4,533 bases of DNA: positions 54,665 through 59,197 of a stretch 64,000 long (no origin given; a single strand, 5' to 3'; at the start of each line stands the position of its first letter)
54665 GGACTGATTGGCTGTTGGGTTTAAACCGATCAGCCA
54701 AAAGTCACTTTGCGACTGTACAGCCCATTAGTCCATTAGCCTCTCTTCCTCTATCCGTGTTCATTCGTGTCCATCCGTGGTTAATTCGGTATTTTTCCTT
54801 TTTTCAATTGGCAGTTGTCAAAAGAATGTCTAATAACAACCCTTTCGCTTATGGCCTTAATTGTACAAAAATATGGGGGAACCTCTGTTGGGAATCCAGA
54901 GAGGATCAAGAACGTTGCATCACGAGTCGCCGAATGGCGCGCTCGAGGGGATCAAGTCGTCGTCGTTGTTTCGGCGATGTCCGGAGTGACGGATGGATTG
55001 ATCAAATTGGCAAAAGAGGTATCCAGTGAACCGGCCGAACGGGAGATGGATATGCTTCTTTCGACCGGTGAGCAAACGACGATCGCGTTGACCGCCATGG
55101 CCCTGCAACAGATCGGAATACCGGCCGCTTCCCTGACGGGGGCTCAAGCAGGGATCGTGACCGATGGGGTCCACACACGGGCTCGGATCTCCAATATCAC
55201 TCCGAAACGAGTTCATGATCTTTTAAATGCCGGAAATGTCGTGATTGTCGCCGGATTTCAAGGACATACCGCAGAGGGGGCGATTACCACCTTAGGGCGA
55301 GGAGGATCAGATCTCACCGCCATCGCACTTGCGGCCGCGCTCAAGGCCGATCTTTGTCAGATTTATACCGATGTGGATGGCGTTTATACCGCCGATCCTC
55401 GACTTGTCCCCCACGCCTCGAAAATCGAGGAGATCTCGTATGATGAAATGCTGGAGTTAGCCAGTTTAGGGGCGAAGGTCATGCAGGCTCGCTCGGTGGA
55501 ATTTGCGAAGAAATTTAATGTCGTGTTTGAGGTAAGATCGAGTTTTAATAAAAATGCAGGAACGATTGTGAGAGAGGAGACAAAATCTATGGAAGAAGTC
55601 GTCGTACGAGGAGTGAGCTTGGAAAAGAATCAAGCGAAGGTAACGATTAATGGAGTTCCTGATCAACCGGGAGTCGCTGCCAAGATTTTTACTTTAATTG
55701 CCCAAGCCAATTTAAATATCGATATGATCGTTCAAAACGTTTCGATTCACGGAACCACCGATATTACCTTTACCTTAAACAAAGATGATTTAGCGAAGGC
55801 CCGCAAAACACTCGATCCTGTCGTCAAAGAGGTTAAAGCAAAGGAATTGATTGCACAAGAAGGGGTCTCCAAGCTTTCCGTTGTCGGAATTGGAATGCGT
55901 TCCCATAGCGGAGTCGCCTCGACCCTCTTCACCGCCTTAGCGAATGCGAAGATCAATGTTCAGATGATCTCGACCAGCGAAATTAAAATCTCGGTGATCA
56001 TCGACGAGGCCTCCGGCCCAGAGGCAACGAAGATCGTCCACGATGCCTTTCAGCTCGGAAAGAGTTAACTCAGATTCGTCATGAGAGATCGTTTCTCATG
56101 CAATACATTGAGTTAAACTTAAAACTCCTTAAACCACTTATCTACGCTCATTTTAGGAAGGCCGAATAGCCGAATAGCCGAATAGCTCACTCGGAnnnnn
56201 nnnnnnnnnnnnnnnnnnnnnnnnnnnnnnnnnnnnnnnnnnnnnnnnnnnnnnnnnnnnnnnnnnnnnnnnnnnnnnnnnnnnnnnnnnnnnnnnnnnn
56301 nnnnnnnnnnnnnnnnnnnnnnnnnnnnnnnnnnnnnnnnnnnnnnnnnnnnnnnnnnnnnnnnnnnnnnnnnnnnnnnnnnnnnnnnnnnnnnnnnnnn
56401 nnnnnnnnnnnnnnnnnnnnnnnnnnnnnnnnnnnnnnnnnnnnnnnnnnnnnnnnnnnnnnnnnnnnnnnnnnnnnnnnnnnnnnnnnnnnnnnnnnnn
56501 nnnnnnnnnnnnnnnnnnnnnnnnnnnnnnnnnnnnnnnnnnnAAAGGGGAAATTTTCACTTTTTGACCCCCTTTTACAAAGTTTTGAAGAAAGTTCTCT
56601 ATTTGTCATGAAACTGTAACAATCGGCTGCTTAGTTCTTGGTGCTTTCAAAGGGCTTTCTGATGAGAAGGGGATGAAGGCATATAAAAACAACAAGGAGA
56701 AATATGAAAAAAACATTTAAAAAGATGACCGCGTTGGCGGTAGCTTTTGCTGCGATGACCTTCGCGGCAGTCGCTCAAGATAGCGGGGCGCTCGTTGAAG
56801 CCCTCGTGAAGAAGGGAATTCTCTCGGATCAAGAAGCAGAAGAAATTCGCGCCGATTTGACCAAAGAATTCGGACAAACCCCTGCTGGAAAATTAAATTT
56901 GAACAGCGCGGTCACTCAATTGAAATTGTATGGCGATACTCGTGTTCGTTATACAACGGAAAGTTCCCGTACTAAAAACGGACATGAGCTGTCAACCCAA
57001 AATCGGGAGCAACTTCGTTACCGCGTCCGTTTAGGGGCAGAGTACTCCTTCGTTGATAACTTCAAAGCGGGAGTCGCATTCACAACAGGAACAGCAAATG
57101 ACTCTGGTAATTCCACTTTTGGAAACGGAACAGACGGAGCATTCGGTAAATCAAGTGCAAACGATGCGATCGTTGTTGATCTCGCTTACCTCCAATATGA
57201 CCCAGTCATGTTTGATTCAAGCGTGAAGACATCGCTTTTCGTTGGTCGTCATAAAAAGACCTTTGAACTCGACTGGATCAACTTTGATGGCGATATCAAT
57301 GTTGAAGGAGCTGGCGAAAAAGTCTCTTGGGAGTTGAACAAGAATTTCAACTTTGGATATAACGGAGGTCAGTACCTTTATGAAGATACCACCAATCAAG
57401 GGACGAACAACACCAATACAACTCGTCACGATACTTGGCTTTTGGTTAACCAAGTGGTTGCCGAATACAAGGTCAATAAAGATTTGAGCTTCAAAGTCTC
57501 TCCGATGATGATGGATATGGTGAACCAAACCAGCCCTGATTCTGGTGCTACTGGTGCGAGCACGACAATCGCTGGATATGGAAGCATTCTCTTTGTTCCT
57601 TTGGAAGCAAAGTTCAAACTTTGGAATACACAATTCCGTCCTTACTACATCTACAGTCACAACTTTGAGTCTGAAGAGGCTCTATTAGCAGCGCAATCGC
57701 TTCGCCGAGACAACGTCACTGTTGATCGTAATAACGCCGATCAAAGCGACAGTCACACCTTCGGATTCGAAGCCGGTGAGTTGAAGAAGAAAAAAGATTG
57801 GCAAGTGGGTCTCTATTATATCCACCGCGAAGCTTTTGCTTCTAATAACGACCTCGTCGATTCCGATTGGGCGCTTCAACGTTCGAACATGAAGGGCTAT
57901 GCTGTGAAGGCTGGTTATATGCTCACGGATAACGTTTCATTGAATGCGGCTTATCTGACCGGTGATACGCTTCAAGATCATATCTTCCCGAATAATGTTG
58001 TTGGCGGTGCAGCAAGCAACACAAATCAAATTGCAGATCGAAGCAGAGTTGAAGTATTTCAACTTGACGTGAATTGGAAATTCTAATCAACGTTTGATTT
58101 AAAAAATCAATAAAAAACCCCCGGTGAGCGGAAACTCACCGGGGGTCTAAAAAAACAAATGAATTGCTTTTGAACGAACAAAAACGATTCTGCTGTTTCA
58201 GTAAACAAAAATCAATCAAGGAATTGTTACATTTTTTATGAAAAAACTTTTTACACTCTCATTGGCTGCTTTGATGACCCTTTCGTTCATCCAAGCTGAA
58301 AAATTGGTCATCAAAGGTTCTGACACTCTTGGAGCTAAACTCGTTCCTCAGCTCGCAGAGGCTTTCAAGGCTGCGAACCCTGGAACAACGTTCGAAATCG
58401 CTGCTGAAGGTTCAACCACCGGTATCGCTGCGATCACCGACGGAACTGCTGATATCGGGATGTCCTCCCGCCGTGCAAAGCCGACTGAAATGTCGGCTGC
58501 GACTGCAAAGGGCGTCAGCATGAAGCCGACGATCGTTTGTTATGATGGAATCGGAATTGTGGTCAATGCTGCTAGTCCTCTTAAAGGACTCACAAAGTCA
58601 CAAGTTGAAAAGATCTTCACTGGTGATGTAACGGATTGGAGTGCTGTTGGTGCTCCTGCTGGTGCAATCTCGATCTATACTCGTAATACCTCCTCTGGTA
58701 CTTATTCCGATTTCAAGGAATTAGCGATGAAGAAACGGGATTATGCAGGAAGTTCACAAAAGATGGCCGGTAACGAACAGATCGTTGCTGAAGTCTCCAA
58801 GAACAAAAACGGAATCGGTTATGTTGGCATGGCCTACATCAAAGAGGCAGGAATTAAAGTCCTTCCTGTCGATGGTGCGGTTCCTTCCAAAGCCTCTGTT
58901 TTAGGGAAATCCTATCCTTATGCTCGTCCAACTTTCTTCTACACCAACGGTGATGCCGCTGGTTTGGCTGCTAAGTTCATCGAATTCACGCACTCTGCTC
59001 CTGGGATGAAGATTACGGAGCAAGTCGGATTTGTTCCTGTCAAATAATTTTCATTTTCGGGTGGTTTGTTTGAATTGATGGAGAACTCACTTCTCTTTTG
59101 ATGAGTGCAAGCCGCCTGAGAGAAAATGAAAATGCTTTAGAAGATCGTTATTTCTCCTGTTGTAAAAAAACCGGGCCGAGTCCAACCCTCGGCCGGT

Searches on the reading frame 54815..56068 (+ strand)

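Call 16: search_protein_families(library=pfam, proteins=[window:54815-56068:+])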
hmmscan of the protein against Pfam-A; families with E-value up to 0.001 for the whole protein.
window:54815-56068:+ (417 aa): 5 families
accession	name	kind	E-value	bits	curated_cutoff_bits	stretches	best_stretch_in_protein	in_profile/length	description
PF00696.33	AA_kinase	-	4.7e-57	193.9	24.9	1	15-234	2-226/234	Amino acid kinase family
PF22468.2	ACT_9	-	1.2e-36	124.7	27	2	354-412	1-61/61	ACT domain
PF01842.31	ACT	-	4.8e-20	71.4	27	2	277-333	2-61/66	ACT domain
PF13840.12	ACT_7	-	3.3e-19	68.9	27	1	347-410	2-65/65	ACT domain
PF22629.2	ACT_AHAS_ss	-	0.00014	22.4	27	0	281-333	5-59/67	AHAS small subunit-like ACT domain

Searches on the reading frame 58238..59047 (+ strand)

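Call 76: search_protein_families(library=pfam, proteins=[window:58238-59047:+], max_evalue=0.001)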
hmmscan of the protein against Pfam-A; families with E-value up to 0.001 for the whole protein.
window:58238-59047:+ (269 aa): 4 families
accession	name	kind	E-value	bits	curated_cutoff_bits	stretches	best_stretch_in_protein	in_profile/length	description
PF12849.12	PBP_like_2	-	1.1e-41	143.8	27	1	22-253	11-265/267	PBP superfamily domain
PF12727.12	PBP_like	-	2.8e-10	40.1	27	1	40-211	1-166/193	PBP superfamily domain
PF13531.11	SBP_bac_11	-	5.7e-08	33.3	25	1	34-265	11-226/227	Bacterial extracellular solute-binding protein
PF03466.25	LysR_substrate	-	1.3e-05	25.2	28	1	22-85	7-70/209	LysR substrate binding domain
